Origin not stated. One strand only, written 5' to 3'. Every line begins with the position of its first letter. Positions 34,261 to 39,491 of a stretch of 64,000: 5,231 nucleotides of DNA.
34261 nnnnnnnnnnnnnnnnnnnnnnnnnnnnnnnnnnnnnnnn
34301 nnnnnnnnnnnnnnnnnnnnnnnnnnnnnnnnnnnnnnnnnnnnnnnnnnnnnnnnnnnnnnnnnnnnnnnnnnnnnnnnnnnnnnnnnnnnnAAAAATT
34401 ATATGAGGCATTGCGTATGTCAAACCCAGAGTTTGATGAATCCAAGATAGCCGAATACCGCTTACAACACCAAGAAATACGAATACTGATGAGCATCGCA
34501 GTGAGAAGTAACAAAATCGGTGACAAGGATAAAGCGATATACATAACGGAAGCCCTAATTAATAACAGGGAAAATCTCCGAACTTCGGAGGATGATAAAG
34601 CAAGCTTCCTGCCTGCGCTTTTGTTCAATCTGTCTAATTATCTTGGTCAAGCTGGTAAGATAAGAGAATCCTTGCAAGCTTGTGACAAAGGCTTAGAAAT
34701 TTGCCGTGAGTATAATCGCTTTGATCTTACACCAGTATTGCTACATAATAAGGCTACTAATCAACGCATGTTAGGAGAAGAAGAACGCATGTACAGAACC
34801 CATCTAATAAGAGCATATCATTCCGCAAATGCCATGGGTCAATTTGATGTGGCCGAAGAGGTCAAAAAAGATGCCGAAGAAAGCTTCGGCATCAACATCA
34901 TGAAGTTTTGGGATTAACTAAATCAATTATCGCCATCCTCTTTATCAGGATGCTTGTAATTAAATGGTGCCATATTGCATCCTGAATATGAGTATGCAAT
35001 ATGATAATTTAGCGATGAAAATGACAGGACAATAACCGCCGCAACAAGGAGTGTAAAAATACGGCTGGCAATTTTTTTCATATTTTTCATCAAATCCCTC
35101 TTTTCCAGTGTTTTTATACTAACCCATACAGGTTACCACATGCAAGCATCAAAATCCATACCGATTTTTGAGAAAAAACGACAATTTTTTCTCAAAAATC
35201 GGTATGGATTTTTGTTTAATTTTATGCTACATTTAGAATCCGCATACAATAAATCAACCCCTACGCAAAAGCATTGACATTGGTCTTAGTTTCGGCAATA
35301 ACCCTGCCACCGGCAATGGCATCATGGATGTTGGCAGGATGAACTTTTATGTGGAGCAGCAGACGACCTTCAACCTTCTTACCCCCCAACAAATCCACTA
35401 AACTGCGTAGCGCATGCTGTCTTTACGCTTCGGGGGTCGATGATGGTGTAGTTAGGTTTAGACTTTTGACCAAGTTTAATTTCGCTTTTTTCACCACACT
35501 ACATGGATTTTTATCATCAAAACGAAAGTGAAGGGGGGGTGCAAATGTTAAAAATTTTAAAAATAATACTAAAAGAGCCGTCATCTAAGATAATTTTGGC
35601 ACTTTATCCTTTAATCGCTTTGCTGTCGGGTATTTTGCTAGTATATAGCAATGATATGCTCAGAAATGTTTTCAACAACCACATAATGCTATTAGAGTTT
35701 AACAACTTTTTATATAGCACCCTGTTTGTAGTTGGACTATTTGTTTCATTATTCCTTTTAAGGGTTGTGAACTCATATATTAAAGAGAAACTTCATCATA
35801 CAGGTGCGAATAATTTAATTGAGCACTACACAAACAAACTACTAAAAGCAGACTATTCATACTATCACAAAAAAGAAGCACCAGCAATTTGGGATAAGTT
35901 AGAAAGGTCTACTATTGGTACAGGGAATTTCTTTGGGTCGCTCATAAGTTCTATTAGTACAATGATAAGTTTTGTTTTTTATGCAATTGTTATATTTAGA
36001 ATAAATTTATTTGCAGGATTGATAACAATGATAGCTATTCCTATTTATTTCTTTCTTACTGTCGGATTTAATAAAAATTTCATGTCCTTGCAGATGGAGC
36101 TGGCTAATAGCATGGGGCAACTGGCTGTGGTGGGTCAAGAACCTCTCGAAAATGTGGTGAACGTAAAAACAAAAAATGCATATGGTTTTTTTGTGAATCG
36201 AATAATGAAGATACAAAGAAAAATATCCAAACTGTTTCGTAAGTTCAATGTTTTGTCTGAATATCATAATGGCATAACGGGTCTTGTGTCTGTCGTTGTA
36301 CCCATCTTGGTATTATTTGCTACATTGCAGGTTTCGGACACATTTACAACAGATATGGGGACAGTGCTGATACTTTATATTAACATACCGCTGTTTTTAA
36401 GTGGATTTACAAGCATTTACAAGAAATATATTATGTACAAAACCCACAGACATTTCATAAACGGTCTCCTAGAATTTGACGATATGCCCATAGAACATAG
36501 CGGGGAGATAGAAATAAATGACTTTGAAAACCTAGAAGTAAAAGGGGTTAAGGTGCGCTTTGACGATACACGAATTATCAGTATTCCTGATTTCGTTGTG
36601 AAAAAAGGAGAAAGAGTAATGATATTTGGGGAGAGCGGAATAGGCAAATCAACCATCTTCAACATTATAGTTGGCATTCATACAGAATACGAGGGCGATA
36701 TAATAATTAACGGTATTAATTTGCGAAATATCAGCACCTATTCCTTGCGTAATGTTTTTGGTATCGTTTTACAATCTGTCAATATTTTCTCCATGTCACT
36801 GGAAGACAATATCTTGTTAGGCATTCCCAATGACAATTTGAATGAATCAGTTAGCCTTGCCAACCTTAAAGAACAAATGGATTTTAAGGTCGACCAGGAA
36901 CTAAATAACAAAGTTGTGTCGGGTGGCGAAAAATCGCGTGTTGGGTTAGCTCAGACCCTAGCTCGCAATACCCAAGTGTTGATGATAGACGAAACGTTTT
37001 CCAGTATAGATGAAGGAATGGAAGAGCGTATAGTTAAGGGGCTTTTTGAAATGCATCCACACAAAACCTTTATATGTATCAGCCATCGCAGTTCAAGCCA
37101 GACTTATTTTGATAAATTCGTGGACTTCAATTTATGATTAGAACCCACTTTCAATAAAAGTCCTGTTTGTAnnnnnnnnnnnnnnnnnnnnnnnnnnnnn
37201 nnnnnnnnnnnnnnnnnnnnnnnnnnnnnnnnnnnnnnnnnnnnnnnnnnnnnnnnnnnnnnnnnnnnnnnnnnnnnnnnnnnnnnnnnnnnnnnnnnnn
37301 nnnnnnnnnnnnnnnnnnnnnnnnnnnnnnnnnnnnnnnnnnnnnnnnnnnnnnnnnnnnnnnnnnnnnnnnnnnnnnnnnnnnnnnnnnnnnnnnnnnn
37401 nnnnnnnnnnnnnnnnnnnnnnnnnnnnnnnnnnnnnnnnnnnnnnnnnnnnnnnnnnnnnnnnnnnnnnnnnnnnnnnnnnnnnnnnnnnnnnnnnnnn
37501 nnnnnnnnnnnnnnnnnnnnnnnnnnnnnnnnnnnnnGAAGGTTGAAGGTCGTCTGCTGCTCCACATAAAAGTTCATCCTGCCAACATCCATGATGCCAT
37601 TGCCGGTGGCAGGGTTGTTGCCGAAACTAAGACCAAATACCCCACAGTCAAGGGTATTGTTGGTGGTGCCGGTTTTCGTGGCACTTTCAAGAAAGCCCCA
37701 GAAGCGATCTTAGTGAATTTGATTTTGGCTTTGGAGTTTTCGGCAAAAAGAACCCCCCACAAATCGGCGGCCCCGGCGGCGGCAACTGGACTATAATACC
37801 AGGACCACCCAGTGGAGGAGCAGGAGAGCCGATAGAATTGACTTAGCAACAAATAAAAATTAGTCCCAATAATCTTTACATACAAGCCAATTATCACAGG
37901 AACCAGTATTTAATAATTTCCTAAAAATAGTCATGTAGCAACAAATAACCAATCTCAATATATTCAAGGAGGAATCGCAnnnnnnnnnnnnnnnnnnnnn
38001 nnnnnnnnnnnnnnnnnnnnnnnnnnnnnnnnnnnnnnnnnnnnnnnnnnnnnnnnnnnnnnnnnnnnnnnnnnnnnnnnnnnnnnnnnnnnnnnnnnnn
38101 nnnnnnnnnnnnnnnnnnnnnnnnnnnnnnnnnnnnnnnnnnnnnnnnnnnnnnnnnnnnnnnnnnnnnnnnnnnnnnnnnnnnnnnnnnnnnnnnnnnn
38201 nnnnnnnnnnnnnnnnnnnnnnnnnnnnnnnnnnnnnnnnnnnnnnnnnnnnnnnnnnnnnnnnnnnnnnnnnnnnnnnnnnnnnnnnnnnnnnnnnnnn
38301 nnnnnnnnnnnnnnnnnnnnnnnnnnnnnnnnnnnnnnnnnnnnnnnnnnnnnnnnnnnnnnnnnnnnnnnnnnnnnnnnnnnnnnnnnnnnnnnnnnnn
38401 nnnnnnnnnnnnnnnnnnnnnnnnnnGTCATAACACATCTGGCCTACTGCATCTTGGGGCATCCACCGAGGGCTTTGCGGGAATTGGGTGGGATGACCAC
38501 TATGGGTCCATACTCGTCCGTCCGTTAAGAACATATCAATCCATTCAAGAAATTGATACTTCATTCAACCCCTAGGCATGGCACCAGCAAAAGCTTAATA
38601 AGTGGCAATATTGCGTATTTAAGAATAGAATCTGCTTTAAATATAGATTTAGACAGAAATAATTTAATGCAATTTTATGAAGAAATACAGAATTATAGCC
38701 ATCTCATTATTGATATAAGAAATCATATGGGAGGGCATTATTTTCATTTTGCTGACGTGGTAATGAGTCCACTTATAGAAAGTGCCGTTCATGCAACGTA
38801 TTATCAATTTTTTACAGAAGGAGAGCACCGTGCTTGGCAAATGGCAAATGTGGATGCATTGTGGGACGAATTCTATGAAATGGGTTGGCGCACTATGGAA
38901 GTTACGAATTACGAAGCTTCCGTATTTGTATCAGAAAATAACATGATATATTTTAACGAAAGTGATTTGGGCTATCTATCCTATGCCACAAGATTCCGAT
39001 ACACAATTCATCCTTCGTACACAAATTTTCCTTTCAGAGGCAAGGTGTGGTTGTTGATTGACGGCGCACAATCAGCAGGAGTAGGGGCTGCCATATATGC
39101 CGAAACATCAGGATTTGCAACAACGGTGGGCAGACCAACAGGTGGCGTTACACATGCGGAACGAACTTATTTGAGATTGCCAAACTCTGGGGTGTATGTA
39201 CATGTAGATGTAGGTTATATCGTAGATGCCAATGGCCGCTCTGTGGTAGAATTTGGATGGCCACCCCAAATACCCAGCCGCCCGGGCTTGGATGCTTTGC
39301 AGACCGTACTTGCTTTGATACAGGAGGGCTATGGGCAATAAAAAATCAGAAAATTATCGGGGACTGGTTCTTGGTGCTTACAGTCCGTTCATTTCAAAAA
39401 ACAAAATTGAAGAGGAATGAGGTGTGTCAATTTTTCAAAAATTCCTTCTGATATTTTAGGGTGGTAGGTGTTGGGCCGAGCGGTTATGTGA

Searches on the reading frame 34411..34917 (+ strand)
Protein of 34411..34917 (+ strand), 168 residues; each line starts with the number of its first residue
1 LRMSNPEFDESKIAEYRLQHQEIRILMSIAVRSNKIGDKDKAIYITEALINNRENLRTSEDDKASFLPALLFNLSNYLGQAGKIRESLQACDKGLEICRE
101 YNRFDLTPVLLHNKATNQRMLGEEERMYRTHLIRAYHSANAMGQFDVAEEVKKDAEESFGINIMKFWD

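Call 63: search_protein_families(library=pfam, proteins=[window:34411-34917:+], max_evalue=0.01)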
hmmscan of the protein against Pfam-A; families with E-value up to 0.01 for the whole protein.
window:34411-34917:+ (168 aa): 2 families
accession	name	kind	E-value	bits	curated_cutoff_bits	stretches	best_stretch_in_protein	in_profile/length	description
PF18768.7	RNPP_C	-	2.3e-05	24.4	26.5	1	19-115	75-168/213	RNPP family C-terminal domain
PF13424.12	TPR_12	-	0.0053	17.4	30.1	0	70-124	5-61/77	Tetratricopeptide repeat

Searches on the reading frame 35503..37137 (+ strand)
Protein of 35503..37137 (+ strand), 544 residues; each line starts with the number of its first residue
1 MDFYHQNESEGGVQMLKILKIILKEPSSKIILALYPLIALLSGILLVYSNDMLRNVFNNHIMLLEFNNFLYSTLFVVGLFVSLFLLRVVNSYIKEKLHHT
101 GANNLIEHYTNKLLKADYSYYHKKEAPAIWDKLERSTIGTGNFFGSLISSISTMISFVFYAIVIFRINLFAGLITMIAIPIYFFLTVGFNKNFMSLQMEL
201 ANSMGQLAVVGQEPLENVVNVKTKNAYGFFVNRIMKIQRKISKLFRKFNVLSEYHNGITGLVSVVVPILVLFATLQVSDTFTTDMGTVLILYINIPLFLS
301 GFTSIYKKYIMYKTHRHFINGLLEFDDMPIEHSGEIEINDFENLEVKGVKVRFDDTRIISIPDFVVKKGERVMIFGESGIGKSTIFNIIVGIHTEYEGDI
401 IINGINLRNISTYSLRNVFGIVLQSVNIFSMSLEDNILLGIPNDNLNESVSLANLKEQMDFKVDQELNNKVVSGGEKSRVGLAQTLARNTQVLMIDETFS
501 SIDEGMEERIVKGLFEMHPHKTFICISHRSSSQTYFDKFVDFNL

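Call 63: search_protein_families(library=pfam, proteins=[window:35503-37137:+], max_evalue=0.01)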
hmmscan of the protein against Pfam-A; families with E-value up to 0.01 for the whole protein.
window:35503-37137:+ (544 aa): 5 families
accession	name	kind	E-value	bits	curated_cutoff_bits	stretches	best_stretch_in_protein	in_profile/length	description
PF00005.33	ABC_tran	-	6.1e-24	85.6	25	1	363-499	5-136/137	ABC transporter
PF00664.28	ABC_membrane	-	1.3e-09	38.6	28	1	37-295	6-269/274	ABC transporter transmembrane region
PF02463.25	SMC_N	-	0.00031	20.7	40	1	454-539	119-208/220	RecF/RecN/SMC N terminal domain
PF01637.24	ATPase_2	-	0.0017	18.6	33.2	1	372-521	23-142/225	ATPase domain predominantly from Archaea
PF03193.22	RsgA_GTPase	-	0.008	16.4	30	0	365-391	103-128/174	RsgA GTPase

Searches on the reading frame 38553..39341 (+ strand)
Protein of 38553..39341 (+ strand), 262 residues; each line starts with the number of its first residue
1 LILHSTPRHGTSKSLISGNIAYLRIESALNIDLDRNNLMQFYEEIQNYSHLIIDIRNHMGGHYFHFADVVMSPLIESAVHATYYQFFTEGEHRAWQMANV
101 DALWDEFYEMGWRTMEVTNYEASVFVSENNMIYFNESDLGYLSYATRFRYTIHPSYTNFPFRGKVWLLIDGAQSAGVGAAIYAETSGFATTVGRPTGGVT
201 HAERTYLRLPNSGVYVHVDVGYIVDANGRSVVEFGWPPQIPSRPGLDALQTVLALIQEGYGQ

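Call 4: search_protein_families(library=pfam, proteins=[window:38553-39341:+], max_evalue=0.01)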
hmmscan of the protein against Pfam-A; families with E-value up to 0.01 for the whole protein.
window:38553-39341:+ (262 aa): 1 family
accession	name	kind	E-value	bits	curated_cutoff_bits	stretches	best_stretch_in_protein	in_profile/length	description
PF03572.23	Peptidase_S41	-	2.4e-12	47.2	24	1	19-240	1-163/165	Peptidase family S41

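Call 5: search_protein_families(library=ncbifam, proteins=[window:38553-39341:+], max_evalue=0.01)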
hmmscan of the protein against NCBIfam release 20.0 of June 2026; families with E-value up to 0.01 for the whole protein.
window:38553-39341:+ (262 aa): 0 families
